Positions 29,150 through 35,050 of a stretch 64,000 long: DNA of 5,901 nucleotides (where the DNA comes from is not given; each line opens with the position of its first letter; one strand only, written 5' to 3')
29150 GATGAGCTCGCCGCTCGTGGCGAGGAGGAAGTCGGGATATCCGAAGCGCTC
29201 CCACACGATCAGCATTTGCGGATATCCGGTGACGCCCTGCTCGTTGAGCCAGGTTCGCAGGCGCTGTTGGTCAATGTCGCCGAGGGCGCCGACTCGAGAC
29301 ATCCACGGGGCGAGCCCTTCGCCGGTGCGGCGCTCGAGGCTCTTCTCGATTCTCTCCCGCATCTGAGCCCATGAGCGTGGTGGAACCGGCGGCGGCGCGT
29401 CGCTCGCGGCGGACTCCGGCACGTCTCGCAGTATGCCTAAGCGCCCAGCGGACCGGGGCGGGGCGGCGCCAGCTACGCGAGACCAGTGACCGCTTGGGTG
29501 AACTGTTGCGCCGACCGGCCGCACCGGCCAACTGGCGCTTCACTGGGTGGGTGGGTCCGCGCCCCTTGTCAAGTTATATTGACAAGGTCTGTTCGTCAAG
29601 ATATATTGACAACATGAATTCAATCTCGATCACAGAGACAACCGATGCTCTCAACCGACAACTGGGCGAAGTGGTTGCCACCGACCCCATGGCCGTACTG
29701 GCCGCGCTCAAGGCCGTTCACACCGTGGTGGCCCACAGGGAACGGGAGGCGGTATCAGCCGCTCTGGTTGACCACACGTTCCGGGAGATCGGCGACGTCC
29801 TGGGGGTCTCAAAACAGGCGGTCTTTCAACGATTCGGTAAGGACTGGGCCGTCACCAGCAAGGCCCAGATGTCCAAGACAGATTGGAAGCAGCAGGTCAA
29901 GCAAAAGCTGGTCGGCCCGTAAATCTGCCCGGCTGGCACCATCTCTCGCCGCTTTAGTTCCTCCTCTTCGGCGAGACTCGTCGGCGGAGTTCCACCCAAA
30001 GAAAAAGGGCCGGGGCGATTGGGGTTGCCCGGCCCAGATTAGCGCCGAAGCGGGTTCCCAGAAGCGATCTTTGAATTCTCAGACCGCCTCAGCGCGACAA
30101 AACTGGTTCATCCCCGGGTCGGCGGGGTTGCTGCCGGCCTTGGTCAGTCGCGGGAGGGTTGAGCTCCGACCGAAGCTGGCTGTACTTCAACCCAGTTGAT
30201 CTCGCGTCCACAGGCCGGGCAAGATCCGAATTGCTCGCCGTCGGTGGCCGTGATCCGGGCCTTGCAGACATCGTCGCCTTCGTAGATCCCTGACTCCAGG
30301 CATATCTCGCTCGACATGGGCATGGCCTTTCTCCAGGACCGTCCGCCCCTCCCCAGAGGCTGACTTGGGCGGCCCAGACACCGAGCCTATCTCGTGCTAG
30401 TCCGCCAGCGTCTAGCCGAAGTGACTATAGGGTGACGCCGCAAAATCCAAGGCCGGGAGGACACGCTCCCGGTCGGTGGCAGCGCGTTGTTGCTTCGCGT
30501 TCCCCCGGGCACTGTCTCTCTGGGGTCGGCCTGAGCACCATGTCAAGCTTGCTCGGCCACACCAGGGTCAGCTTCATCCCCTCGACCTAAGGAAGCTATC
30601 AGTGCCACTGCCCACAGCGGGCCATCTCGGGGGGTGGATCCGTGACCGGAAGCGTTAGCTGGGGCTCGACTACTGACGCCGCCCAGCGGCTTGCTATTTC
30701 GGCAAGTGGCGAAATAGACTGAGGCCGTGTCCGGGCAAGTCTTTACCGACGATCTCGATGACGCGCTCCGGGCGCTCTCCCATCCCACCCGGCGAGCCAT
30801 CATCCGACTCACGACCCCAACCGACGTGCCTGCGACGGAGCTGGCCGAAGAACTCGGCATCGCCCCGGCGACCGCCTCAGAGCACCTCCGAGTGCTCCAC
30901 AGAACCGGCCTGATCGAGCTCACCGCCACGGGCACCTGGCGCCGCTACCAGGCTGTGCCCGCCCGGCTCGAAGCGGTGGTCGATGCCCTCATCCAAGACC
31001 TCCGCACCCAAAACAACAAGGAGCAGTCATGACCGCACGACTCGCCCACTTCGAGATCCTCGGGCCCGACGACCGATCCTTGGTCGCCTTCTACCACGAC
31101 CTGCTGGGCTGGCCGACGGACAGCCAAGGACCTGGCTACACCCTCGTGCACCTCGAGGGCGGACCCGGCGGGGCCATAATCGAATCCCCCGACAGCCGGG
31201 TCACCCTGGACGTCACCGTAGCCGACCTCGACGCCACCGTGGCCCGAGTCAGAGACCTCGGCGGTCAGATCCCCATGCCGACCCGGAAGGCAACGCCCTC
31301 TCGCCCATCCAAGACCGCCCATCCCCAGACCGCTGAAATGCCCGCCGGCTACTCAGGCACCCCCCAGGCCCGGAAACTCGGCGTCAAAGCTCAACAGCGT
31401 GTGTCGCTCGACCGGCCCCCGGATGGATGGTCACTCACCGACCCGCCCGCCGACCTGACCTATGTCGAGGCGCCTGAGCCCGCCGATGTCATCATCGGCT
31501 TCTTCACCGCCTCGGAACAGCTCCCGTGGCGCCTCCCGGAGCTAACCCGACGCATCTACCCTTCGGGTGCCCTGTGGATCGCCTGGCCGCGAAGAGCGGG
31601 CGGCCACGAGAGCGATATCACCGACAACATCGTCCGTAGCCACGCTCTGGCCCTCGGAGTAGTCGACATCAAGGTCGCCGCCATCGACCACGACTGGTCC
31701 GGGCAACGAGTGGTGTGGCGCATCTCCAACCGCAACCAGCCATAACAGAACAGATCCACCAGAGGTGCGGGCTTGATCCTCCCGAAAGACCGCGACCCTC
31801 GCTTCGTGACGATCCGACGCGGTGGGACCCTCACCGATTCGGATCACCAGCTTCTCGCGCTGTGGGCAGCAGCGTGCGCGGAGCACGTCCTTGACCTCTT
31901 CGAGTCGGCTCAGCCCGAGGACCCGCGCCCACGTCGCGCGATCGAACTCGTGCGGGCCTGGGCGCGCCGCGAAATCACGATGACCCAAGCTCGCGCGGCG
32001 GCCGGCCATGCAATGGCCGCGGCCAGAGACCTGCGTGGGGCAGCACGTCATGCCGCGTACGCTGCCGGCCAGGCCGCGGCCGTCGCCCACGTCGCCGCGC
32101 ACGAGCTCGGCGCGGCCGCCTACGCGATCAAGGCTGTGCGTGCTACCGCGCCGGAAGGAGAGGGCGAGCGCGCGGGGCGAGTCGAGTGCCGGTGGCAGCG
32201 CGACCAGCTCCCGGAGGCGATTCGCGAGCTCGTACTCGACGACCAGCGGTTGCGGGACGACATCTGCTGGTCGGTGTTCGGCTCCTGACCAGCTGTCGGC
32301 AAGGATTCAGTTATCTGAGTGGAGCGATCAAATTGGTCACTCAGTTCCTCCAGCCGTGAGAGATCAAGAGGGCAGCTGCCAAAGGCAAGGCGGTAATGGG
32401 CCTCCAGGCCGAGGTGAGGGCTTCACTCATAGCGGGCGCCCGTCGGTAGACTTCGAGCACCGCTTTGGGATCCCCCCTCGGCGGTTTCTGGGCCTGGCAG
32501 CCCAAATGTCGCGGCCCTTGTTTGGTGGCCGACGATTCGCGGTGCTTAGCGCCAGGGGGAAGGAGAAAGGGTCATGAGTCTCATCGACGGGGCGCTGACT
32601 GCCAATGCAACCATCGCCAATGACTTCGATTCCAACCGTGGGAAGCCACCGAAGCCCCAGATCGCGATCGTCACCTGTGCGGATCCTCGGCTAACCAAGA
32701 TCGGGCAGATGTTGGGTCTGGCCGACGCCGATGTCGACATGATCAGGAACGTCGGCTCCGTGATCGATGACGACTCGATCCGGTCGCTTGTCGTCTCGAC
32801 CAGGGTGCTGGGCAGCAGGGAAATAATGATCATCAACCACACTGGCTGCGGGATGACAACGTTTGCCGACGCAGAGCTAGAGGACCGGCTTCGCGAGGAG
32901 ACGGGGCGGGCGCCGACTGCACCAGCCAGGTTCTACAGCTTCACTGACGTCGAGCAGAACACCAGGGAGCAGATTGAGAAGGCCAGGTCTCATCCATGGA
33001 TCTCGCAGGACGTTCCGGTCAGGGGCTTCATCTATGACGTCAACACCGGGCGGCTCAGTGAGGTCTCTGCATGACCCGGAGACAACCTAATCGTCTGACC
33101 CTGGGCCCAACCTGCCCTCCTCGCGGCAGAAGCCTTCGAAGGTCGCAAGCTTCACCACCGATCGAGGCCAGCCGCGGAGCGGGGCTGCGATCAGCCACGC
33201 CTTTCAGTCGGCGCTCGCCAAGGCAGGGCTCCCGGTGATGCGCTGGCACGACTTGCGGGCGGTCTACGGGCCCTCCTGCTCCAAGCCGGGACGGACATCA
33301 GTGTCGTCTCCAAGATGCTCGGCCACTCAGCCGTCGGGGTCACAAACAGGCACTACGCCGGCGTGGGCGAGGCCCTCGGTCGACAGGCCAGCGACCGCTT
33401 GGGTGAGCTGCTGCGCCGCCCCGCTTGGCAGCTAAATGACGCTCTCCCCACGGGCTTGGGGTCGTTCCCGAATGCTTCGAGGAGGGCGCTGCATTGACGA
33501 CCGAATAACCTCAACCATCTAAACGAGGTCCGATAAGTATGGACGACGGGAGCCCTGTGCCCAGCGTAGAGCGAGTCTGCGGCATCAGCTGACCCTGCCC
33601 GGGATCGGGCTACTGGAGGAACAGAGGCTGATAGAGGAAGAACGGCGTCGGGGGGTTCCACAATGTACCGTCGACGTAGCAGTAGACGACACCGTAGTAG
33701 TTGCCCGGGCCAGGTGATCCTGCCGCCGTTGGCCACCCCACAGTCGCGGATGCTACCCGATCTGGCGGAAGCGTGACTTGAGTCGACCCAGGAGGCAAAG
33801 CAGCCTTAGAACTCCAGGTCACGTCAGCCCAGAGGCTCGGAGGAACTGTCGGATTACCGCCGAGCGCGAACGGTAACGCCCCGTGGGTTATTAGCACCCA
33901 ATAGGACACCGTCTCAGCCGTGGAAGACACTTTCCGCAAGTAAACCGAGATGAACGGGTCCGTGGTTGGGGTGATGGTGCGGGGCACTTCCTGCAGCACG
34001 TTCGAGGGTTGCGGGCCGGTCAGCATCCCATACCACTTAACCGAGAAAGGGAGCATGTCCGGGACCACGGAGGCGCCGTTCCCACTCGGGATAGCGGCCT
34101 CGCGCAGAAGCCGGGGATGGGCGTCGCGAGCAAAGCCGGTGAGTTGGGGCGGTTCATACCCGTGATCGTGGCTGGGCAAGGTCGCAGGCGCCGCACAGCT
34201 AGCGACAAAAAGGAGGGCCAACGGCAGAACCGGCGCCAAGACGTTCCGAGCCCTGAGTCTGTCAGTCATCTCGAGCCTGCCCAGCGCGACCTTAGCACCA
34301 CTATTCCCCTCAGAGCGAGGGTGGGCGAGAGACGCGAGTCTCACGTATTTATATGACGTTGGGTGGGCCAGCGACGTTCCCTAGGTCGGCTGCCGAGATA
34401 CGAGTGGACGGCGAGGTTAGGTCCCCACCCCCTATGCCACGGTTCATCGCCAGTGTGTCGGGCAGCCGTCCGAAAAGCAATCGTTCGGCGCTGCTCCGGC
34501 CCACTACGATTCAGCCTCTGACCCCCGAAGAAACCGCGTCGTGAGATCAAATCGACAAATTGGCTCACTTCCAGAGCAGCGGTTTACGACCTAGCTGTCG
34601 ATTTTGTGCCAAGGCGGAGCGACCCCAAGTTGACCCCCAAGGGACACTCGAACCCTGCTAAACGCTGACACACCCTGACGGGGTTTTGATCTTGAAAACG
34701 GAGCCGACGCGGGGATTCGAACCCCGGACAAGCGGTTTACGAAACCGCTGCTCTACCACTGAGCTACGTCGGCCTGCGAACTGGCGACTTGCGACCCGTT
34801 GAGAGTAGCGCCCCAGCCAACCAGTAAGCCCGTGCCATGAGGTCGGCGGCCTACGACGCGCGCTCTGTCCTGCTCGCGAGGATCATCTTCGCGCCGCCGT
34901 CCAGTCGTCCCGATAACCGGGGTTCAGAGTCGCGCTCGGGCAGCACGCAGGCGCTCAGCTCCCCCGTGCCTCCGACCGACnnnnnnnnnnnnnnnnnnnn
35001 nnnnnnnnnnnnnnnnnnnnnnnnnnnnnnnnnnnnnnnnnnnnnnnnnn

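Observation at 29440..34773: Second mosaic island at tRNA-Thr bounded by two remnants of a different integrase family, plus an inverted tRNA-Thr partial copy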

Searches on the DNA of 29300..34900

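Call 78: search_rna_families(source=window, start=29300, end=34900, threshold=evalue, max_evalue=1)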
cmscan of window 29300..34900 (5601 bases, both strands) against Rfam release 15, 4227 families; matches with E-value up to 1: 2.
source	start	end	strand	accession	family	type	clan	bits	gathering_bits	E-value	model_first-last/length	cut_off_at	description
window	34702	34773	-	RF00005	tRNA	Gene; tRNA;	CL00001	72.9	29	4.2e-15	1-71/71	no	tRNA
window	29998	30070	-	RF02499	Atu_C4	Gene; sRNA;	-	28.1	80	0.023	1-70/70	no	Rhizobiales sRNA Atu_C4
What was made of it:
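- Tried and rejected: Rfam gave nothing besides the tRNA (call 78).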

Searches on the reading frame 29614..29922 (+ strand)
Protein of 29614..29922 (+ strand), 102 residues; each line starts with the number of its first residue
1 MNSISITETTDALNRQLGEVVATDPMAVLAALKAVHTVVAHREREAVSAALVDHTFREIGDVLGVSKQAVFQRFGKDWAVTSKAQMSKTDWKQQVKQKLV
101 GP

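Call 10: search_protein_families(library=pfam, proteins=[window:29614-29922:+], max_evalue=0.01)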
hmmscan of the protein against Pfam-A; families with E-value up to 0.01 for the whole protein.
window:29614-29922:+ (102 aa): 2 families
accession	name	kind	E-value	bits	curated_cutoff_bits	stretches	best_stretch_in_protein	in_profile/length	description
PF04545.22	Sigma70_r4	-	0.0035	17.2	24.1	1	42-73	8-40/50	Sigma-70, region 4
PF18024.7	HTH_50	-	0.0069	16.5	27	0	38-74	7-44/50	Helix-turn-helix domain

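Call 74: search_protein_families(library=phrogs, proteins=[window:29614-29922:+], max_evalue=0.001)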
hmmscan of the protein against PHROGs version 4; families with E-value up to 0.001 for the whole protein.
window:29614-29922:+ (102 aa): 1 family
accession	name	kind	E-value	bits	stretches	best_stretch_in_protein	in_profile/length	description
phrog_686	-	DNA, RNA and nucleotide metabolism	0.00024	22.3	1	44-76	38-71/76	HTH DNA binding protein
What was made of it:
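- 29568..29922 (+): Two 18-nt palindromic operator-like repeats (29568-29585, 29595-29612) overlapping a sigma-70-like promoter (29579-29607), followed by a small HTH gene (29614-29922). Weak HTH hits in Pfam and PHROGs (calls 10, 74).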

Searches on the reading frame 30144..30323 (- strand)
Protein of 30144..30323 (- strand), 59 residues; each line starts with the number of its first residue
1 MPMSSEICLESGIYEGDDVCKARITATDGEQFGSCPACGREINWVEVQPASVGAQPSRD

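Call 10: search_protein_families(library=pfam, proteins=[window:30144-30323:-], max_evalue=0.01)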
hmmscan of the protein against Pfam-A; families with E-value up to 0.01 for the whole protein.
window:30144-30323:- (59 aa): 1 family
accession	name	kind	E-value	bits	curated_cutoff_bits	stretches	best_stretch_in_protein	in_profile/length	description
PF23455.1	DUF7129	-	0.0081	16.3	30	0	14-42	12-37/45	Domain of unknown function (DUF7129)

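Call 74: search_protein_families(library=phrogs, proteins=[window:30144-30323:-], max_evalue=0.001)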
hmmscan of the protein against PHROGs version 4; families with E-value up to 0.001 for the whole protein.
window:30144-30323:- (59 aa): 0 families

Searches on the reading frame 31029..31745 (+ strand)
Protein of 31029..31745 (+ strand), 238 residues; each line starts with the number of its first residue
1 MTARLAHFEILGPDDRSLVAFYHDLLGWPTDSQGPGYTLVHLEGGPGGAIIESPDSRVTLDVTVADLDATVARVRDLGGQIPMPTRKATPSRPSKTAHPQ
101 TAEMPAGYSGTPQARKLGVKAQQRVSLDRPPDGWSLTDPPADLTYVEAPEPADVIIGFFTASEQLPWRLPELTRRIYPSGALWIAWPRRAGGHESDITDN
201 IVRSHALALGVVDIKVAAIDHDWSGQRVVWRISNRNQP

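Call 10: search_protein_families(library=pfam, proteins=[window:31029-31745:+], max_evalue=0.01)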
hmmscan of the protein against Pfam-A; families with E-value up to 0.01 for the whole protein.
window:31029-31745:+ (238 aa): 2 families
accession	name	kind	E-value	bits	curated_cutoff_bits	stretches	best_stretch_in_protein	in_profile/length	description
PF18029.7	Glyoxalase_6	-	6.3e-08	33.7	23.6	1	14-80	8-82/106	Glyoxalase-like domain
PF00903.31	Glyoxalase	-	9.5e-05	23.2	20.6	1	4-84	1-98/121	Glyoxalase/Bleomycin resistance protein/Dioxygenase superfamily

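Call 43: find_related_loci(query=window:31029-31745:+, collection=metagenome_contigs, flank=10000)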
Query window:31029-31745:+ (238 aa) in metagenome_contigs; peptide patterns used: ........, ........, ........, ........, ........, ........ (x = any residue, [..] = any of these).
600 stretches matched a pattern (row limit reached: there are more); 244 encode a relative of the query (tblastn E <= 1e-3); the best 80 are kept; 80 distinct loci.
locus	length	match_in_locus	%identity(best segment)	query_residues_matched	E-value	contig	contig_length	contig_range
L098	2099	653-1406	91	1-238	8e-122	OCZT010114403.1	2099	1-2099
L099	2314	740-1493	86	1-238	2e-116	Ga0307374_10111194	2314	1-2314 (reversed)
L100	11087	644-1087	70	84-230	2e-65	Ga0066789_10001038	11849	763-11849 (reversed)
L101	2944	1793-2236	70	84-230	9e-66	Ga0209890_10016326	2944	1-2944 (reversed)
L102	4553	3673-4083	70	100-236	1e-60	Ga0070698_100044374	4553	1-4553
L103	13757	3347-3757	70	100-236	2e-60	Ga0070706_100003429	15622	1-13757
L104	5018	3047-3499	63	85-235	8e-59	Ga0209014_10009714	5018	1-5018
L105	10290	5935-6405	63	77-237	2e-58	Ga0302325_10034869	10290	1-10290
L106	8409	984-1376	69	106-236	8e-56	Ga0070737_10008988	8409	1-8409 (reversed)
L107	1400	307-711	64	103-237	2e-57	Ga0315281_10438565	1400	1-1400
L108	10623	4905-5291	66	107-235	2e-52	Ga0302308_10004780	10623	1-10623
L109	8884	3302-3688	66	107-235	2e-52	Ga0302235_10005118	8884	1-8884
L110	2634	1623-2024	64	101-235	1e-52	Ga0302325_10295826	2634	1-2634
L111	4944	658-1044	66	107-235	3e-51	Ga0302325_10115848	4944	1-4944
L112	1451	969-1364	64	104-235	5e-53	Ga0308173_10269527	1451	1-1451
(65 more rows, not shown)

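Call 74: search_protein_families(library=phrogs, proteins=[window:31029-31745:+], max_evalue=0.001)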
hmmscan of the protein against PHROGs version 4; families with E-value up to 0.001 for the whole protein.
window:31029-31745:+ (238 aa): 0 families

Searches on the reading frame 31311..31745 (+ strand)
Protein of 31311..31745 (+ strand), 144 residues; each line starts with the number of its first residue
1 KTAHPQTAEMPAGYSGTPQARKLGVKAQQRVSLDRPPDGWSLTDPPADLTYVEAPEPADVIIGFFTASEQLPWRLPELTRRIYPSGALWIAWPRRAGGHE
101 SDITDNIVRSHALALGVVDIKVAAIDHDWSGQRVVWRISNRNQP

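Call 76: search_protein_families(library=pfam, proteins=[window:31311-31745:+], max_evalue=1)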
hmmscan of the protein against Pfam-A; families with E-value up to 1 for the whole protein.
window:31311-31745:+ (144 aa): 2 families
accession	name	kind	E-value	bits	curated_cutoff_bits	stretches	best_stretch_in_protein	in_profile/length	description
PF11253.13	DUF3052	-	0.02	15.3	22.7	1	49-136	37-123/125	Protein of unknown function (DUF3052)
PF24029.1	DUF7340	-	0.16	12.2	27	1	100-131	19-50/62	Domain of unknown function (DUF7340)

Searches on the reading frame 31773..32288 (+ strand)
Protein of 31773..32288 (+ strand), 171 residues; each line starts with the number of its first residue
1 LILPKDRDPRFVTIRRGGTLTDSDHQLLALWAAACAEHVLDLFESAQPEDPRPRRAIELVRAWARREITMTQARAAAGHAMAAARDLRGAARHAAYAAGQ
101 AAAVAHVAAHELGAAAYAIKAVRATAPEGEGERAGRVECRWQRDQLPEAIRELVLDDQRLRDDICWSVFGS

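Call 10: search_protein_families(library=pfam, proteins=[window:31773-32288:+], max_evalue=0.01)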
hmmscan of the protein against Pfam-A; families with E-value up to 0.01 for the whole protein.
window:31773-32288:+ (171 aa): 2 families
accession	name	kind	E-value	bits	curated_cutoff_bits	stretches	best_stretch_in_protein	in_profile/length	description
PF21805.3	Imm5_like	-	5.6e-38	130.2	25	1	19-148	2-128/129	Imm-5 like putative immunity protein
PF14423.12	Imm5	-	0.00012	22.7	25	1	32-109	38-117/186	Immunity protein Imm5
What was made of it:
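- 31773..32288 (+): Imm5-like putative immunity protein gene (cargo). PF21805, E=5.6e-38 (call 10).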

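Call 74: search_protein_families(library=phrogs, proteins=[window:31773-32288:+], max_evalue=0.001)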
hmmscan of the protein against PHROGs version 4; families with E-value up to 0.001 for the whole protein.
window:31773-32288:+ (171 aa): 2 families
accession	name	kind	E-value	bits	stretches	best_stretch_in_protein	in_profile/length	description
phrog_18326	-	unknown function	7.3e-06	26.7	1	21-154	62-190/203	-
phrog_38757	-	unknown function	0.00028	21.5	1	31-116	67-147/170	-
